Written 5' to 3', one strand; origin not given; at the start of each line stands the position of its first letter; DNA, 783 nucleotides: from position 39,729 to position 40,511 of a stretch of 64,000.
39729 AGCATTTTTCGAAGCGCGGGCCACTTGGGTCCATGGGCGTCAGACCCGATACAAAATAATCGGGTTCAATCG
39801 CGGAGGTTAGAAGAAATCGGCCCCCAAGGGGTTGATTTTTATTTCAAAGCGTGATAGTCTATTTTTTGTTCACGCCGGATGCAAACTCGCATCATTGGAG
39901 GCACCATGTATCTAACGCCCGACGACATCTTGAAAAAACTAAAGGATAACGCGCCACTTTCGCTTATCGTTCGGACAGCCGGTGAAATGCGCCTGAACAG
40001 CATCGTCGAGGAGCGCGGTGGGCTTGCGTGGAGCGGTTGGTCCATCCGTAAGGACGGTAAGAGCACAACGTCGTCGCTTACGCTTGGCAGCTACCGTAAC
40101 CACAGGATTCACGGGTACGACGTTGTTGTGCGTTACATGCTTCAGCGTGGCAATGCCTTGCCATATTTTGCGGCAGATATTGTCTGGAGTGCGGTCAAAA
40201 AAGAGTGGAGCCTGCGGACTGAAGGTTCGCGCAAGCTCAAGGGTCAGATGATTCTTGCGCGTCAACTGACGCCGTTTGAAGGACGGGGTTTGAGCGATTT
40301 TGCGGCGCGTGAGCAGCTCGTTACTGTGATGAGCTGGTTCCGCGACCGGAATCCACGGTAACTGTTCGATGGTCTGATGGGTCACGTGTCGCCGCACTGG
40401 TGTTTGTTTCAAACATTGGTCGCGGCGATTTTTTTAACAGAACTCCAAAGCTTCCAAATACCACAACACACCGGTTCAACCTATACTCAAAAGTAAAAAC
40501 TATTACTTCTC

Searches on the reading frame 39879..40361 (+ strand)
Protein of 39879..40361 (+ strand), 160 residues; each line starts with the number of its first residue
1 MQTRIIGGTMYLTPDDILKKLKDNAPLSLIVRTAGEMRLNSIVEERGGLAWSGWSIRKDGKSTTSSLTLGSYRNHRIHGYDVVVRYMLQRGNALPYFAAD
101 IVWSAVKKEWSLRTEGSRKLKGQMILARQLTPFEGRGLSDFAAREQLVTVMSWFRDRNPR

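Call 4: search_protein_families(library=pfam, proteins=[window:39879-40361:+], max_evalue=1)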
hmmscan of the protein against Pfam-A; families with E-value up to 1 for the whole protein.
window:39879-40361:+ (160 aa): 0 families

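Call 5: search_protein_families(library=padloc, proteins=[window:39879-40361:+], max_evalue=1)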
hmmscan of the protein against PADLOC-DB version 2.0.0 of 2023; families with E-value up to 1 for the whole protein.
window:39879-40361:+ (160 aa): 0 families

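Call 6: search_protein_families(library=ncbifam, proteins=[window:39879-40361:+], max_evalue=1)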
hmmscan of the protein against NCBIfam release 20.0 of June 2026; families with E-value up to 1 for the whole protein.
window:39879-40361:+ (160 aa): 0 families

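Call 8: search_protein_families(library=phrogs, proteins=[window:39879-40361:+], max_evalue=1)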
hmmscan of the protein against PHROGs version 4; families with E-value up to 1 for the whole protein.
window:39879-40361:+ (160 aa): 0 families

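Call 86: find_homologous_proteins(query=window:39879-40361:+, max_evalue=0.001)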
Query window:39879-40361:+ (160 aa): 1 proteins with E <= 0.001 among 41 candidates.
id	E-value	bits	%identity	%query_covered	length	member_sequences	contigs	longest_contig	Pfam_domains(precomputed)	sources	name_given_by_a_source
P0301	2.1e-101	354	100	100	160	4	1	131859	-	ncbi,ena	-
